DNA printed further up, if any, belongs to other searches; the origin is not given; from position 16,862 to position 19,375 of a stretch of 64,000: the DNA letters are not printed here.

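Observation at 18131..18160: All eight paralogs carry the D-x-D (DYD) signature of lanthanide-type quinoproteins but lack the vicinal Cys-Cys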

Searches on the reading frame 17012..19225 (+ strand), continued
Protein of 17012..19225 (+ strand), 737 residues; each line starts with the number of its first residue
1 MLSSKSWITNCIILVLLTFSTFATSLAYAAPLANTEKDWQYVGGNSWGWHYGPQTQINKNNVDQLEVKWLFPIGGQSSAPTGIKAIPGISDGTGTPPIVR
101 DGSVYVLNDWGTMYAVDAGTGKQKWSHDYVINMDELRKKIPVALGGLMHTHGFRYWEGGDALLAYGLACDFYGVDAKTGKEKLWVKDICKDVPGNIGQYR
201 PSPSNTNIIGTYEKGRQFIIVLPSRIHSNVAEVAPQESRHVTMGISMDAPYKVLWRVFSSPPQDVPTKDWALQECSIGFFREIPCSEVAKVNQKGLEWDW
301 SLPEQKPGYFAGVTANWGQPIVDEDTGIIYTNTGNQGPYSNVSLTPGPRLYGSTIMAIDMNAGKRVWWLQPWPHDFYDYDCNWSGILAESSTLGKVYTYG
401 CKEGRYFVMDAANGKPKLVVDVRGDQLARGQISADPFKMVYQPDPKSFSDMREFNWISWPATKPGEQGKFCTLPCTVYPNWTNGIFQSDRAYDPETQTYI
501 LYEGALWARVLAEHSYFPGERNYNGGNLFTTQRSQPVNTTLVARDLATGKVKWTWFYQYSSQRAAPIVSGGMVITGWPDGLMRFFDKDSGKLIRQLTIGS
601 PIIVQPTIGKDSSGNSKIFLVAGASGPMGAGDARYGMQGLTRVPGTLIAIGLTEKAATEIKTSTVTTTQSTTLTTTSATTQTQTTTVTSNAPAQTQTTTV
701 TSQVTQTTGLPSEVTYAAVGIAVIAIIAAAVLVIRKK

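Call 37: fold_search(model_id=the predicted structure, library=pdb)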
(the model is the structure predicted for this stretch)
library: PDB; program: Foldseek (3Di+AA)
matches with E <= 10: 1843; with E <= 0.001: 1455
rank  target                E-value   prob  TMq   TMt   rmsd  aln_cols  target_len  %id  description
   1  8gy2_A                3.3e-33  1.00  0.71  0.62   5.8       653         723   20  Cryo-EM Structure of Membrane-Bound Alcohol Dehydrogenase from Gluconobacter oxydans (released 2023-08-02)
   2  6dam                  8.3e-33  1.00  0.68  0.75   6.1       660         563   17  Crystal structure of lanthanide-dependent methanol dehydrogenase XoxF from Methylomicrobium buryatense 5G (released 2018-09-05)
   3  5xm3_A                2.2e-32  1.00  0.67  0.70   6.5       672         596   19  Crystal Structure of Methanol dehydrogenase from Methylophaga aminisulfidivorans (released 2018-03-21)
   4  4aah_A                2.6e-32  1.00  0.67  0.72   6.4       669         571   18  METHANOL DEHYDROGENASE FROM METHYLOPHILUS W3A1 (released 1996-12-07)
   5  1lrw_A                3.1e-32  1.00  0.64  0.67   6.7       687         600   17  Crystal structure of methanol dehydrogenase from P. denitrificans (released 2003-08-12)
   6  1kb0                  3.8e-32  1.00  0.67  0.63   6.6       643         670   20  Crystal Structure of Quinohemoprotein Alcohol Dehydrogenase from Comamonas testosteroni (released 2001-12-28)
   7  2d0v_A                4.1e-32  1.00  0.68  0.71   6.1       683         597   19  Crystal structure of methanol dehydrogenase from Hyphomicrobium denitrificans (released 2006-08-09)
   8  1h4i_A                4.3e-32  1.00  0.65  0.68   7.0       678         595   17  Methylobacterium extorquens methanol dehydrogenase (released 2001-06-14)
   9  6zcv                  4.5e-32  1.00  0.68  0.75   6.8       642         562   18  Crystal structure of lanthanide-dependent alcohol dehydrogenase PedH from Pseudomonas putida KT2440 (released 2020-07-15)
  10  1kv9                  7.0e-32  1.00  0.67  0.63   6.2       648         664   19  Structure at 1.9 A Resolution of a Quinohemoprotein Alcohol Dehydrogenase from Pseudomonas putida HK5 (released 2002-07-10)
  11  1w6s_C                7.4e-32  1.00  0.67  0.70   6.4       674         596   18  The high resolution structure of methanol dehydrogenase from methylobacterium extorquens (released 2004-12-21)
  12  2d0v_I                7.8e-32  1.00  0.69  0.72   6.0       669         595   19  Crystal structure of methanol dehydrogenase from Hyphomicrobium denitrificans (released 2006-08-09)
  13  6zcw                  9.7e-32  1.00  0.68  0.75   6.8       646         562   18  Crystal structure of lanthanide-dependent alcohol dehydrogenase PedH from Pseudomonas putida KT2440 (released 2020-07-15)
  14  4tqo_A                1.1e-31  1.00  0.66  0.72   6.5       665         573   18  The crystal structure of methanol dehydrogenase from Methylococcus capsulatus (Bath) (released 2014-09-24)
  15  4mae_A                2.0e-31  1.00  0.68  0.73   6.0       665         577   17  Methanol dehydrogenase from Methylacidiphilum fumariolicum SolV (released 2013-09-18)
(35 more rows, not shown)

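Call 44: find_related_loci(query=A1, collection=genome_contigs, flank=4000)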
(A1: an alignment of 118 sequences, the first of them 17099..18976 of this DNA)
Query A1 (626 aa) in genome_contigs; peptide patterns used: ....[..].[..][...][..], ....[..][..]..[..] (x = any residue, [..] = any of these).
83 stretches matched a pattern; 25 encode a relative of the query (tblastn E <= 1e-3); 25 distinct loci.
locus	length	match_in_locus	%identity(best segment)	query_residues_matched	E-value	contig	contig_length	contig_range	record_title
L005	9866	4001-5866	70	1-625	0e+0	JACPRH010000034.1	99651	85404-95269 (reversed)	MAG: Thaumarchaeota archaeon isolate NC_groundwater_674_Ag_B-0.1um_49_231 B_1_S1_Biohub_coassembly_k141_1645555, whole g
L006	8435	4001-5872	68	1-626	0e+0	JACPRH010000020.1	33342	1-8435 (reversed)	MAG: Thaumarchaeota archaeon isolate NC_groundwater_674_Ag_B-0.1um_49_231 B_1_S1_Biohub_coassembly_k141_557465, whole ge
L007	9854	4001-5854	61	1-626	0e+0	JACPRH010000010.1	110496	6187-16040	MAG: Thaumarchaeota archaeon isolate NC_groundwater_674_Ag_B-0.1um_49_231 B_1_S1_Biohub_coassembly_k141_134900, whole ge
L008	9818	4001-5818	57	1-626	0e+0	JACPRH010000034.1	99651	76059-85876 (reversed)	MAG: Thaumarchaeota archaeon isolate NC_groundwater_674_Ag_B-0.1um_49_231 B_1_S1_Biohub_coassembly_k141_1645555, whole g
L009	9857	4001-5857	56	1-626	0e+0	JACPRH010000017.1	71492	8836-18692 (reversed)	MAG: Thaumarchaeota archaeon isolate NC_groundwater_674_Ag_B-0.1um_49_231 B_1_S1_Biohub_coassembly_k141_457563, whole ge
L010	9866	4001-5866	52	1-626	0e+0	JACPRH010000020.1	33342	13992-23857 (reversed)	MAG: Thaumarchaeota archaeon isolate NC_groundwater_674_Ag_B-0.1um_49_231 B_1_S1_Biohub_coassembly_k141_557465, whole ge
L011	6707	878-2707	53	5-626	0e+0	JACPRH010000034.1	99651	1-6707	MAG: Thaumarchaeota archaeon isolate NC_groundwater_674_Ag_B-0.1um_49_231 B_1_S1_Biohub_coassembly_k141_1645555, whole g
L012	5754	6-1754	57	24-626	0e+0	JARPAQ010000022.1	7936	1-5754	MAG: Nitrososphaerota archaeon isolate XS84Bin3 XS84_03_101_523621, whole genome shotgun sequence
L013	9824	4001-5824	52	1-626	0e+0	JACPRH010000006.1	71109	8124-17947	MAG: Thaumarchaeota archaeon isolate NC_groundwater_674_Ag_B-0.1um_49_231 B_1_S1_Biohub_coassembly_k141_147139, whole ge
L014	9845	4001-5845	53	1-626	0e+0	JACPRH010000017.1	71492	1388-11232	MAG: Thaumarchaeota archaeon isolate NC_groundwater_674_Ag_B-0.1um_49_231 B_1_S1_Biohub_coassembly_k141_457563, whole ge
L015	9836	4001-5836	52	5-626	0e+0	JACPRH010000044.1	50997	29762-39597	MAG: Thaumarchaeota archaeon isolate NC_groundwater_674_Ag_B-0.1um_49_231 B_1_S1_Biohub_coassembly_k141_2196214, whole g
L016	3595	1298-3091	52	6-626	0e+0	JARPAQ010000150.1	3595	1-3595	MAG: Nitrososphaerota archaeon isolate XS84Bin3 XS84_03_101_4653425, whole genome shotgun sequence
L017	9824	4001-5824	52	1-626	0e+0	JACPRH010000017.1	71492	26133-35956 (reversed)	MAG: Thaumarchaeota archaeon isolate NC_groundwater_674_Ag_B-0.1um_49_231 B_1_S1_Biohub_coassembly_k141_457563, whole ge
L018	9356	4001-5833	49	1-626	0e+0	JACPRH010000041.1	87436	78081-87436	MAG: Thaumarchaeota archaeon isolate NC_groundwater_674_Ag_B-0.1um_49_231 B_1_S1_Biohub_coassembly_k141_2320532, whole g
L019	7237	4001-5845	62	1-626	0e+0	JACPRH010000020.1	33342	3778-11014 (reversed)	MAG: Thaumarchaeota archaeon isolate NC_groundwater_674_Ag_B-0.1um_49_231 B_1_S1_Biohub_coassembly_k141_557465, whole ge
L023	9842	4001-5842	48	2-626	0e+0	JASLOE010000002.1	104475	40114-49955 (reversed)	MAG: Nitrososphaerales archaeon isolate Arabian11_MAG_28 NODE_2_length_104475_cov_5.753829, whole genome shotgun sequenc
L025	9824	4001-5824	46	1-626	0e+0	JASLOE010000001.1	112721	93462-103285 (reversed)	MAG: Nitrososphaerales archaeon isolate Arabian11_MAG_28 NODE_1_length_112721_cov_6.086538, whole genome shotgun sequenc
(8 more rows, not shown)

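Call 66: search_protein_representatives(alignment_id=A1)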
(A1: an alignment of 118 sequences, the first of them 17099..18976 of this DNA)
Query: 118 sequences, 718 profile positions. Proteins with E-value up to 0.001 (for the whole library): 21720; up to 1e-10: 4101; up to 1e-30: 162. The best 150 are listed.
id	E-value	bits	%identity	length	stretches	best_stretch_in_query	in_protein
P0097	0.0e+00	1128.9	-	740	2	5-683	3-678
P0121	1.1e-264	896.5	-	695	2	7-653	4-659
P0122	1.1e-254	863.4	-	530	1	3-531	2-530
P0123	4.2e-254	861.5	-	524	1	206-718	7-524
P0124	1.5e-246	836.6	-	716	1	3-718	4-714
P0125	4.9e-245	831.6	-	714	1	17-718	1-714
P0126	1.3e-154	532.7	-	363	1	353-718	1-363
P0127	3.1e-149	514.9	-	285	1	186-464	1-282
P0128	7.2e-138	477.3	-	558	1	192-718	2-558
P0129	6.4e-118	411.4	-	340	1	353-718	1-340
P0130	8.4e-118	411.0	-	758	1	24-715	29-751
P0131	4.6e-116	405.2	-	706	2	35-640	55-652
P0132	1.7e-109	383.5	-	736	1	18-718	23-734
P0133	1.7e-108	380.2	-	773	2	12-286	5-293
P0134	6.4e-108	378.3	-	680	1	9-718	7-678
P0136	6.5e-105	368.4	-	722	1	9-718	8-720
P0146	7.7e-93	328.5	-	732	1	10-718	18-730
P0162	3.3e-76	273.5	-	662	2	48-416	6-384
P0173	1.9e-66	241.2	-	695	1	7-675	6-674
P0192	1.8e-60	221.5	-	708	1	37-718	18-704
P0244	3.0e-36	141.4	-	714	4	308-641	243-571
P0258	7.1e-34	133.6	-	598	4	304-595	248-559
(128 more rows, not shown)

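Call 70: list_cluster_members(proteins=[P0121, P0125, P0131, P0136, P0146, P0162, P0173, P0192, P0244, P0258])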
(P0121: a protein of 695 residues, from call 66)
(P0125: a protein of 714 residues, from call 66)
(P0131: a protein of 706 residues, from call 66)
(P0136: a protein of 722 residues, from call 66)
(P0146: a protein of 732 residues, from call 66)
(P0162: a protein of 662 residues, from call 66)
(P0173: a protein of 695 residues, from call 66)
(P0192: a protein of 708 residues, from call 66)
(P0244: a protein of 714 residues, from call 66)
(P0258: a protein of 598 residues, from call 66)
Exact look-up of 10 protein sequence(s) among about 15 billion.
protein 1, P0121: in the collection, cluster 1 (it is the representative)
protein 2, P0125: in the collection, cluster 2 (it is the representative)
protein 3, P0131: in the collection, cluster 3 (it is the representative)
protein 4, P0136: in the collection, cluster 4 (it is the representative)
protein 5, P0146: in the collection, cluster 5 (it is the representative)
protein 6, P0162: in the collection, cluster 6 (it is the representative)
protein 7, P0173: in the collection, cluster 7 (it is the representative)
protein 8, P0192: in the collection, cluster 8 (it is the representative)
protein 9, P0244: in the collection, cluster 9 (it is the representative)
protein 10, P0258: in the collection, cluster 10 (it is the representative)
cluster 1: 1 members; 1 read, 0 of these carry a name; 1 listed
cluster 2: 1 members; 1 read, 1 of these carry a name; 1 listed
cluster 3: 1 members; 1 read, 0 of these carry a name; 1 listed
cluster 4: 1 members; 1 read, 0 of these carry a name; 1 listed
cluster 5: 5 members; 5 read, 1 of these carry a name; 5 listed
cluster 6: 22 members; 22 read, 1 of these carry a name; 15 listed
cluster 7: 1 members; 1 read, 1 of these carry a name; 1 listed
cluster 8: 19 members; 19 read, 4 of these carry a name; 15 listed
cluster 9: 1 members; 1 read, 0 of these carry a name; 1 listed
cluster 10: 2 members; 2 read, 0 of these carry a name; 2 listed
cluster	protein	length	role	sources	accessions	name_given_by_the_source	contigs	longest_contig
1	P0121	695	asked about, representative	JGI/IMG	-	-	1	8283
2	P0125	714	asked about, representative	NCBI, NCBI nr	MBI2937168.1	MAG: hypothetical protein HYY22_03085 [Thaumarchaeota archaeon] | hypothetical protein [Nitrososphaerota archaeon]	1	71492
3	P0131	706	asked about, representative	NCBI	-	-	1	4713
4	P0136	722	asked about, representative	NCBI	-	-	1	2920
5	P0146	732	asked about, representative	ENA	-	-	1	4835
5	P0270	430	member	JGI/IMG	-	alcohol dehydrogenase (cytochrome c)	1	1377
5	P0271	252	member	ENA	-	-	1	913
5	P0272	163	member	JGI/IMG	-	-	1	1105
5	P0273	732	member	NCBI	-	-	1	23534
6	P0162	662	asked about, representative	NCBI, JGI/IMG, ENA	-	-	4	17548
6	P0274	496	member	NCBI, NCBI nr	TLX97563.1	MAG: hypothetical protein E6K90_10250 [Thaumarchaeota archaeon] | MAG: hypothetical protein E6K90_10250 [Nitrososphaerota archaeon]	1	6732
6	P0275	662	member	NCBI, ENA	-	-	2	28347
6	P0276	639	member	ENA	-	-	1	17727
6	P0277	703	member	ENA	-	-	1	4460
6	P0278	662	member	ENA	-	-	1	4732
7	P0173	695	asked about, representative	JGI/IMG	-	outer membrane protein assembly factor BamB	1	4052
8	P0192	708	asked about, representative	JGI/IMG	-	-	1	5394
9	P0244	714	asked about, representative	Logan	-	-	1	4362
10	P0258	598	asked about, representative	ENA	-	-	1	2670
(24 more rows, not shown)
